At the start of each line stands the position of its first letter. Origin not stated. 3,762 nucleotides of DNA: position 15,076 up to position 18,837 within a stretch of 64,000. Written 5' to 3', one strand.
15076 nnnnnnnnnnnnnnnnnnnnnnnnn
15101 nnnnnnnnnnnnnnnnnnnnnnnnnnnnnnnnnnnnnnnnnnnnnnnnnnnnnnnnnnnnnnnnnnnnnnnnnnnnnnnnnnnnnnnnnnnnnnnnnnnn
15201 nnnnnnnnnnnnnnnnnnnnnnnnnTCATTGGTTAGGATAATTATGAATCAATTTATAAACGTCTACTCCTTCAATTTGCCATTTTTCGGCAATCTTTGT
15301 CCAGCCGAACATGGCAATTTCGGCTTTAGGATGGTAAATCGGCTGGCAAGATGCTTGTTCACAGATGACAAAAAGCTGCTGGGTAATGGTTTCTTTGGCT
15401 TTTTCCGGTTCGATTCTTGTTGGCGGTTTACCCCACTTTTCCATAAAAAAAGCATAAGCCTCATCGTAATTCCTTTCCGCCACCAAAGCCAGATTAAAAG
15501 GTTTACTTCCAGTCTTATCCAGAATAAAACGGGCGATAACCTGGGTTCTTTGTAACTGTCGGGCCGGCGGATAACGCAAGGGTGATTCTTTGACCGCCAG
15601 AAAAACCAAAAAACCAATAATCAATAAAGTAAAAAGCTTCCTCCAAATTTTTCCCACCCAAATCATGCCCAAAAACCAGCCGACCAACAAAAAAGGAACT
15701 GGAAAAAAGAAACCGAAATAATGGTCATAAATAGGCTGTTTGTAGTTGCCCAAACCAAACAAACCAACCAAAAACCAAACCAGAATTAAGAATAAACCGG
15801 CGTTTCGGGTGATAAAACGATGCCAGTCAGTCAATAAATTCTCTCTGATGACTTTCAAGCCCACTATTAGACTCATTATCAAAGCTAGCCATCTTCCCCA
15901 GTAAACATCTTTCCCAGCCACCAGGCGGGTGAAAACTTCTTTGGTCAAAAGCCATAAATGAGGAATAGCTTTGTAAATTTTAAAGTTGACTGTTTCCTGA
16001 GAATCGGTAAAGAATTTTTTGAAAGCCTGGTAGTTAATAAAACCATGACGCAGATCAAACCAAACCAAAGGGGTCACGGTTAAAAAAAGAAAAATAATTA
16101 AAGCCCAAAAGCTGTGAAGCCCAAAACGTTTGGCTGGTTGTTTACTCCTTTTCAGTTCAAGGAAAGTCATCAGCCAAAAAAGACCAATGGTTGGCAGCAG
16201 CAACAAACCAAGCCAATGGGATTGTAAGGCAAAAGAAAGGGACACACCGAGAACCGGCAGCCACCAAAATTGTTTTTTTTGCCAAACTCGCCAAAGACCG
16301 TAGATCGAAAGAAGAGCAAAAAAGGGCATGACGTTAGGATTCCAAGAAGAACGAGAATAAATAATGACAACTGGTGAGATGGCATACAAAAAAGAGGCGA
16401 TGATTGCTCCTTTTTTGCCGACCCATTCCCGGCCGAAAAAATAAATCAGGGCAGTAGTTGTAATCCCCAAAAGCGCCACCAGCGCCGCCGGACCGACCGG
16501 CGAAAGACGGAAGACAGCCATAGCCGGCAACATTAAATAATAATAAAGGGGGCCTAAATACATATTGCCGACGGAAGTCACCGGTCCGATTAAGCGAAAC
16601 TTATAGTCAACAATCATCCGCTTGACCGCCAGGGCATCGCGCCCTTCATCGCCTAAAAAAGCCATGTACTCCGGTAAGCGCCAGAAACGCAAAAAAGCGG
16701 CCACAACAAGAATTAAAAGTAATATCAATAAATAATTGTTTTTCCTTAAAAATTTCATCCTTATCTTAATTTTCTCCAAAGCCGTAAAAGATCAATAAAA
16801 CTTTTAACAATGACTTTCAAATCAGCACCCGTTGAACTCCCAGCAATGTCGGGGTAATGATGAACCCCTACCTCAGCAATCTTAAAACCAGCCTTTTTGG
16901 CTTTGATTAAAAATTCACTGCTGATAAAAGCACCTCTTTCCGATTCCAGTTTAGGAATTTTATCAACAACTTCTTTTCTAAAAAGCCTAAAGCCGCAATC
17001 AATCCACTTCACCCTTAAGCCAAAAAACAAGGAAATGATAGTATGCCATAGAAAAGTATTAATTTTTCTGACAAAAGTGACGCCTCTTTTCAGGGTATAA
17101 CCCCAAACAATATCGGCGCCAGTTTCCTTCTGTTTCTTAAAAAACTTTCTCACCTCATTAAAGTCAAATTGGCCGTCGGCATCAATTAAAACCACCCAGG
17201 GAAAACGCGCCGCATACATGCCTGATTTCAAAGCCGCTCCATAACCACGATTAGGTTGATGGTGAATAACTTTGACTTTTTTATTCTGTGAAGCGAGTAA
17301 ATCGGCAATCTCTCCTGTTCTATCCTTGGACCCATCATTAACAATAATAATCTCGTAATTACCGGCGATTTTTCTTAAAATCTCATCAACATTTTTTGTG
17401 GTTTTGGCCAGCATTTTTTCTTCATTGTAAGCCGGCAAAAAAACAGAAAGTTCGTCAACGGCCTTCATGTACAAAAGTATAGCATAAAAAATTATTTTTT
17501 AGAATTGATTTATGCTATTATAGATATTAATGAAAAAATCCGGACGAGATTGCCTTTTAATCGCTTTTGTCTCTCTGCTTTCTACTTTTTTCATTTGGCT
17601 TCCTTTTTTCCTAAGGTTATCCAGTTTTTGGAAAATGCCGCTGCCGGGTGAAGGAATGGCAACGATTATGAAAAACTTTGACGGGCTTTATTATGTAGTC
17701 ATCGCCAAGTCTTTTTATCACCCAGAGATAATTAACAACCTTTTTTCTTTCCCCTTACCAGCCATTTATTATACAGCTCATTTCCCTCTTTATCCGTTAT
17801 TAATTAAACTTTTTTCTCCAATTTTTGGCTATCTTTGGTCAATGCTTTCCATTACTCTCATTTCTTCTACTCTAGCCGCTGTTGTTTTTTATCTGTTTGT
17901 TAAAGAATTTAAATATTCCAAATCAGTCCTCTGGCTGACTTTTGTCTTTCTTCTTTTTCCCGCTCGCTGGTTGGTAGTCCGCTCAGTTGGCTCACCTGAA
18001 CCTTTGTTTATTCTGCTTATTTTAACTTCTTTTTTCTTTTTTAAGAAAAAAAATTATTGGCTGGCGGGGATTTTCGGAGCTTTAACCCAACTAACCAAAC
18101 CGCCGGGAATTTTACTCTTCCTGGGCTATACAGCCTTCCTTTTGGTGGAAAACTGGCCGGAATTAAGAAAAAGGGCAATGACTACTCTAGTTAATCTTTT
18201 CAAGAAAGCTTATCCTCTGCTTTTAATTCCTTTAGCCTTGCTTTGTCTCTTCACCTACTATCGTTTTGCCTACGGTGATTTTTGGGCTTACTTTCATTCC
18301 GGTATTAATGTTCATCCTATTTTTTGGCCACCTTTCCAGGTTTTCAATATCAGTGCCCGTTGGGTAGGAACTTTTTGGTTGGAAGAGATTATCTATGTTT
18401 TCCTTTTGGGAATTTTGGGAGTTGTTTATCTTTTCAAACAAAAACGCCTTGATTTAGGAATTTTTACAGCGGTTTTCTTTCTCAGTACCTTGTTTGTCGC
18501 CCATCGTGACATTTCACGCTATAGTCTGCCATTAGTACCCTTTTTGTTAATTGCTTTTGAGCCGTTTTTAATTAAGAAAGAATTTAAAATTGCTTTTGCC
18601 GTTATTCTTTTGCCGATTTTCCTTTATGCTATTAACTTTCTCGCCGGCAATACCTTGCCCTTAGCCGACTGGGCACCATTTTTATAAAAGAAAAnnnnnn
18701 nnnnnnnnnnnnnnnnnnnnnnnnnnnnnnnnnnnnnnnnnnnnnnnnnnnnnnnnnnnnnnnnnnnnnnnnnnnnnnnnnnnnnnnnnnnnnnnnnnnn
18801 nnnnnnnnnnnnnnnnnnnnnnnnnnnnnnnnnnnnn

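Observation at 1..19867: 17.5-kb co-directional glycosylation super-operon with three tandem GT2 + GT-C (ArnC/ArnT-like) modules and lipid-carrier recycling genes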

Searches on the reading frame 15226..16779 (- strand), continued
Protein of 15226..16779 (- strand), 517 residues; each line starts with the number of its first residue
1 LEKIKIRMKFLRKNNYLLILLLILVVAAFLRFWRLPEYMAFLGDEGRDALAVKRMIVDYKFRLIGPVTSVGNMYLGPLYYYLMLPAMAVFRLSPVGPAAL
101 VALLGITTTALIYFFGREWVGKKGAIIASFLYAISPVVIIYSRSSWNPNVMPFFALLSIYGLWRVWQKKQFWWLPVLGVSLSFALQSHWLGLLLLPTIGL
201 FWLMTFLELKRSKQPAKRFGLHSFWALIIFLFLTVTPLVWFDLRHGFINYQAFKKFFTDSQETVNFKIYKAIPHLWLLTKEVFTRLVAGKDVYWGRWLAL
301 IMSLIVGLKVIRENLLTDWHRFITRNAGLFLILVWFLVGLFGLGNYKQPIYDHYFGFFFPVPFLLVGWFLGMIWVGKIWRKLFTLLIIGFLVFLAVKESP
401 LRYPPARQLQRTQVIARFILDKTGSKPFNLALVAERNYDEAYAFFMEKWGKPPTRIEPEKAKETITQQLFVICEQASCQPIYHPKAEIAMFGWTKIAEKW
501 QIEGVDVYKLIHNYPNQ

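Call 38: fold_search(model_id=the predicted structure, library=pdb)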
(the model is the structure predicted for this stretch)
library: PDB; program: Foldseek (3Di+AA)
matches with E <= 10: 262; with E <= 0.001: 23
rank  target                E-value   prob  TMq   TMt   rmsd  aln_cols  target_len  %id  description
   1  7e9s_A                2.5e-07  1.00  0.51  0.33  10.7       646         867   13  Archaeal oligosaccharyltransferase AglB from Archaeoglobus fulgidus in complex with an inhibitory peptide and a dolich (released 2021-09-08)
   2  5f15                  5.0e-07  1.00  0.54  0.52   9.0       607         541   12  Crystal Structure of ArnT from Cupriavidus metallidurans bound to Undecaprenyl phosphate (released 2016-02-17)
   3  5gmy_A                1.6e-06  1.00  0.49  0.33  13.5       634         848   15  Crystal structure of the Archaeoglobus fulgidus oligosaccharyltransferase (O29867_ARCFU) tethered with an acceptor pep (released 2017-02-01)
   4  5ezm                  2.2e-06  1.00  0.54  0.53   9.7       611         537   12  Crystal Structure of ArnT from Cupriavidus metallidurans in the apo state (released 2016-02-17)
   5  3waj                  6.6e-06  1.00  0.50  0.35  13.4       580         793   14  Crystal structure of the Archaeoglobus fulgidus oligosaccharyltransferase (O29867_ARCFU) complex with Zn and sulfate (released 2013-10-30)
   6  3wak                  7.8e-06  1.00  0.50  0.32  10.8       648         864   13  Crystal structure of the Archaeoglobus fulgidus oligosaccharyltransferase (O29867_ARCFU) in the apo form (released 2013-10-30)
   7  9s6t_A                2.3e-05  1.00  0.54  0.57   7.3       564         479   13  Ternary cryo-EM structure of chicken ALG12 with Dol25-PP-GlcNAc2Man7, Dol25-P-Man, and Fab (released 2026-03-18)
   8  6ftg_5                2.4e-05  1.00  0.50  0.42  13.2       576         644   13  Subtomogram average of OST-containing ribosome-translocon complexes from canine rough microsomal membranes (released 2018-03-21)
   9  9n9j_I                4.3e-05  1.00  0.50  0.39  14.3       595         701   12  Structure of a GRP94 folding intermediate engaged with a CCDC134- and FKBP11-bound secretory translocon (released 2025-11-19)
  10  8pn9_A                5.3e-05  1.00  0.46  0.37  14.1       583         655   12  Structure of human oligosaccharyltransferase OST-A complex bound to NGI-1 (released 2024-05-08)
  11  9i5k_A                6.8e-05  1.00  0.51  0.53   9.4       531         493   14  Structure of the Chaetomium thermophilum Pmt4 homodimer (C2 symmetry) (released 2025-12-24)
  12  8b6l_I                1.2e-04  1.00  0.50  0.40  16.7       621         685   12  Subtomogram average of the human Sec61-TRAP-OSTA-translocon (released 2022-12-07)
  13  3rce_A                1.5e-04  1.00  0.52  0.41  11.4       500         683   15  Bacterial oligosaccharyltransferase PglB (released 2011-06-15)
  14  6s7t_A                1.5e-04  1.00  0.54  0.41  16.2       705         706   11  Cryo-EM structure of human oligosaccharyltransferase complex OST-B (released 2019-12-18)
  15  6s7o_A                2.8e-04  1.00  0.52  0.42  12.3       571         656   13  Cryo-EM structure of human oligosaccharyltransferase complex OST-A (released 2019-12-18)
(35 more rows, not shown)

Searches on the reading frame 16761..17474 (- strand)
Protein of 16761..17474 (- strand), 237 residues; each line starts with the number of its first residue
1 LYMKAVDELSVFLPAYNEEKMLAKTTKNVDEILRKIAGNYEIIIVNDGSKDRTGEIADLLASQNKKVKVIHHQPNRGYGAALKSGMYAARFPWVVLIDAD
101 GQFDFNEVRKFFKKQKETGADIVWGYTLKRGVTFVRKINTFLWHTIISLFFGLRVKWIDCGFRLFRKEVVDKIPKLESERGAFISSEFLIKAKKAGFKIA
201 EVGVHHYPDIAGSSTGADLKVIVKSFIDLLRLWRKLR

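Call 4: search_protein_families(library=pfam, proteins=[window:16761-17474:-], max_evalue=0.01)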
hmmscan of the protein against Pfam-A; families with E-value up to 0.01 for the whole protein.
window:16761-17474:- (237 aa): 3 families
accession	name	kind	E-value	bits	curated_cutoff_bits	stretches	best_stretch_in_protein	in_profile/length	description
PF00535.33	Glycos_transf_2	-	8.9e-33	114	23.3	1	10-173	1-167/168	Glycosyl transferase family 2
PF13641.12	Glyco_tranf_2_3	-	5.3e-08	33.6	27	1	9-100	3-96/230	Glycosyltransferase like family 2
PF10111.15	Glyco_tranf_2_2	-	0.0012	18.9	27.3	1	26-111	12-102/276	Glycosyltransferase like family 2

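Call 7: search_protein_families(library=ncbifam, proteins=[window:16761-17474:-], max_evalue=0.001)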
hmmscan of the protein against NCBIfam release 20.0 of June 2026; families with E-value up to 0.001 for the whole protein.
window:16761-17474:- (237 aa): 25 families
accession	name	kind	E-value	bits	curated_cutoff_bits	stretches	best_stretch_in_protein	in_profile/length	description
NF041391.1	DPhHxTase_Halo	equivalog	1.2e-22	79.9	375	1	15-215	3-191/213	dolichyl-phosphate hexose transferase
TIGR03937.1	PgaC_IcaA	equivalog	4e-21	75.4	422.3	1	3-111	41-146/407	poly-beta-1,6-N-acetyl-D-glucosamine synthase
NF007986.1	PRK10714.1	equivalog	3.4e-19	69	529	1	4-222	3-216/316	undecaprenyl-phosphate 4-deoxy-4-formamido-L-arabinose transferase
NF047588.1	GlcsyltransPgfSStrep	equivalog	6.5e-19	68.3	500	1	9-177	3-171/308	glycosyltransferase PgfS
NF058614.1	PPMAGASynPpgS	equivalog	3.7e-15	56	370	1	11-205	4-195/226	polyprenyl-phospho-N-acetylgalactosaminyl synthase PpgS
NF007482.0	PRK10073.1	equivalog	1.3e-14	54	423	1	3-104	2-99/334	glycosyltransferase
TIGR04182.1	glyco_TIGR04182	equivalog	3.1e-14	53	325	1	9-215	2-199/293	S-layer glycoprotein N-glycosyltransferase AglJ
NF047683.1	TeichurnBiosyTuaG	equivalog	7.7e-13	48.7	400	1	6-113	5-109/252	teichuronic acid biosynthesis protein TuaG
NF041875.1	EPS_EpsD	equivalog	4.7e-12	45.9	370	1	9-125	1-114/325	exopolysaccharide biosynthesis glycosyltransferase EpsD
TIGR04283.1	glyco_like_mftF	equivalog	2.1e-11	43.9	182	1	9-112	1-97/221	TIGR04283 family arsenosugar biosynthesis glycosyltransferase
NF010496.0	PRK13915.1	equivalog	8.9e-10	38.1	262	1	3-100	27-126/307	glucosyl-3-phosphoglycerate synthase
TIGR03469.1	HpnB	hypoth_equivalog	4.1e-09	35.9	379.25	1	7-123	44-168/386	hopene-associated glycosyltransferase HpnB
TIGR03965.1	mycofact_glyco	equivalog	1.6e-08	33.9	280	1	6-100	73-164/467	mycofactocin biosynthesis glycosyltransferase MftF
NF050050.1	ProtGlycPglI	equivalog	4.2e-08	32.9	500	1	8-122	3-115/306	GalNAc(5)-diNAcBac-PP-undecaprenol beta-1,3-glucosyltransferase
TIGR03111.1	glyc2_xrt_Gpos1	hypoth_equivalog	1e-07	31.1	363.95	1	6-115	48-156/439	TIGR03111 family XrtG-associated glycosyltransferase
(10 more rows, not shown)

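Call 62: search_solved_structures(query=window:16761-17474:-, max_evalue=0.001)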
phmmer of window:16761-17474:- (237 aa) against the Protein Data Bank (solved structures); distinct sequences matched with E-value up to 0.001: 20.
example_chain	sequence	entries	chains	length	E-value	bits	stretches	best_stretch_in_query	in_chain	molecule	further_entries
5ekp_C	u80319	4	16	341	6e-18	68.6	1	5-188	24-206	Uncharacterized glycosyltransferase sll0501 | Glycosyltransferase sll0501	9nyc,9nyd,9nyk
5eke_A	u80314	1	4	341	6e-18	68.6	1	5-188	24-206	Uncharacterized glycosyltransferase sll0501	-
9nye_A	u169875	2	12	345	6.1e-18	68.5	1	5-188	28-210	Glycosyltransferase sll0501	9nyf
9hwj_A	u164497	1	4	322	1.5e-13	54.1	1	5-221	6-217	Undecaprenyl-phosphate 4-deoxy-4-formamido-L-arabinose transferase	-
9bhc_C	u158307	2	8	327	3.3e-13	53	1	6-221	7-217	Undecaprenyl-phosphate 4-deoxy-4-formamido-L-arabinose transferase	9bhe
8vxh_A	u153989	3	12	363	4.4e-13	52.6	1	6-221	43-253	Undecaprenyl-phosphate 4-deoxy-4-formamido-L-arabinose transferase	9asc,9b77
2z87_A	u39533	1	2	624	8.6e-13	51.7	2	6-100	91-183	Chondroitin synthase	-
2z86_A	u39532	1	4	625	8.6e-13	51.7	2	6-100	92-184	Chondroitin synthase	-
5mlz_A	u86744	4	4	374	8e-12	48.5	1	8-198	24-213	Dolichol monophosphate mannose synthase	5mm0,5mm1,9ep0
5hea_A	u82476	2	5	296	1.9e-11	47.3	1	9-122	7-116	Putative glycosyltransferase (GalT1)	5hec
6p61_A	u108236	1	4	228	6.8e-11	45.5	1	2-107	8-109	Glycosyltransferase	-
3bcv_A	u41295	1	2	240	2.8e-10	43.4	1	4-123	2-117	Putative glycosyltransferase protein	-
3l7i_A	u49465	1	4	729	2.1e-05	27.5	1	8-118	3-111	Teichoic acid biosynthesis protein F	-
3l7m_A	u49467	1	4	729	2.1e-05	27.5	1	8-118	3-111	Teichoic acid biosynthesis protein F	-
3l7j_A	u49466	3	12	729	2.1e-05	27.5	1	8-118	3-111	Teichoic acid biosynthesis protein F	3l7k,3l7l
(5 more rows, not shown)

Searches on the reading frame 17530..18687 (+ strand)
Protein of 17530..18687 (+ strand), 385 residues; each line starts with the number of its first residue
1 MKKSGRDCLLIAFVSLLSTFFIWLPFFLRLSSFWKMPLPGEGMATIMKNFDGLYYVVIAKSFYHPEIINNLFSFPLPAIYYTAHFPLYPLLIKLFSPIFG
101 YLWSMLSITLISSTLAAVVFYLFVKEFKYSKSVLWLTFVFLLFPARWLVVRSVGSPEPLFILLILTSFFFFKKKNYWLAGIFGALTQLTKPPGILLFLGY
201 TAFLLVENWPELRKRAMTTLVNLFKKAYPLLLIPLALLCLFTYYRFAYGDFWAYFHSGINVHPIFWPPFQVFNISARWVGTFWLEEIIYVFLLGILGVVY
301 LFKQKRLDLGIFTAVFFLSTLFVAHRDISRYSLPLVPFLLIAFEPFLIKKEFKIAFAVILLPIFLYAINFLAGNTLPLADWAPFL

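Call 4: search_protein_families(library=pfam, proteins=[window:17530-18687:+], max_evalue=0.01)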
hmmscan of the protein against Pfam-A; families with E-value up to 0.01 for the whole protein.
window:17530-18687:+ (385 aa): 1 family
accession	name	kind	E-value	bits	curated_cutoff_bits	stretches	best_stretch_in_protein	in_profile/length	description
PF02366.24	PMT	-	0.0029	17.6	22.7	1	103-246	83-241/245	Dolichyl-phosphate-mannose-protein mannosyltransferase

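Call 7: search_protein_families(library=ncbifam, proteins=[window:17530-18687:+], max_evalue=0.001)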
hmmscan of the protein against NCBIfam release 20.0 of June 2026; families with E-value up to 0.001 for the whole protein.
window:17530-18687:+ (385 aa): 1 family
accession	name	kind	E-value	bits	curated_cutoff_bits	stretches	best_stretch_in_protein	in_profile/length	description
NF046093.1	AZOBR_p60025_fam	subfamily_domain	2.7e-11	43.2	150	1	9-221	10-229/232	AZOBR_p60025 family cell surface glycopolymer formation protein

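Call 47: search_solved_structures(query=A3, max_evalue=10, show_alignments=1)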
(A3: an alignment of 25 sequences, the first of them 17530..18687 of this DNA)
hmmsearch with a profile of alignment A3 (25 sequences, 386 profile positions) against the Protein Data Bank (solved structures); distinct sequences matched with E-value up to 10: 0.

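Call 48: search_protein_families(library=pfam, alignment_id=A3, max_evalue=0.1)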
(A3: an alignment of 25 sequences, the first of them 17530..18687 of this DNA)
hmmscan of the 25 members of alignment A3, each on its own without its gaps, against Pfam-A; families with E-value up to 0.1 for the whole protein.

A. member 1, window:17530-18687:+ (385 aa): 1 family
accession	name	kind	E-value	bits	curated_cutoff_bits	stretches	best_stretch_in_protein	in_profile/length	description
PF02366.24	PMT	-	0.0029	17.6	22.7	1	103-246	83-241/245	Dolichyl-phosphate-mannose-protein mannosyltransferase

B. families by the number of members that match (of 25 scanned): 3 families
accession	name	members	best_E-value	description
PF13231.12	PMT_2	9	2.2e-08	Dolichyl-phosphate-mannose-protein mannosyltransferase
PF02366.24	PMT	3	1e-06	Dolichyl-phosphate-mannose-protein mannosyltransferase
PF09852.15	DUF2079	1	0.02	Predicted membrane protein (DUF2079)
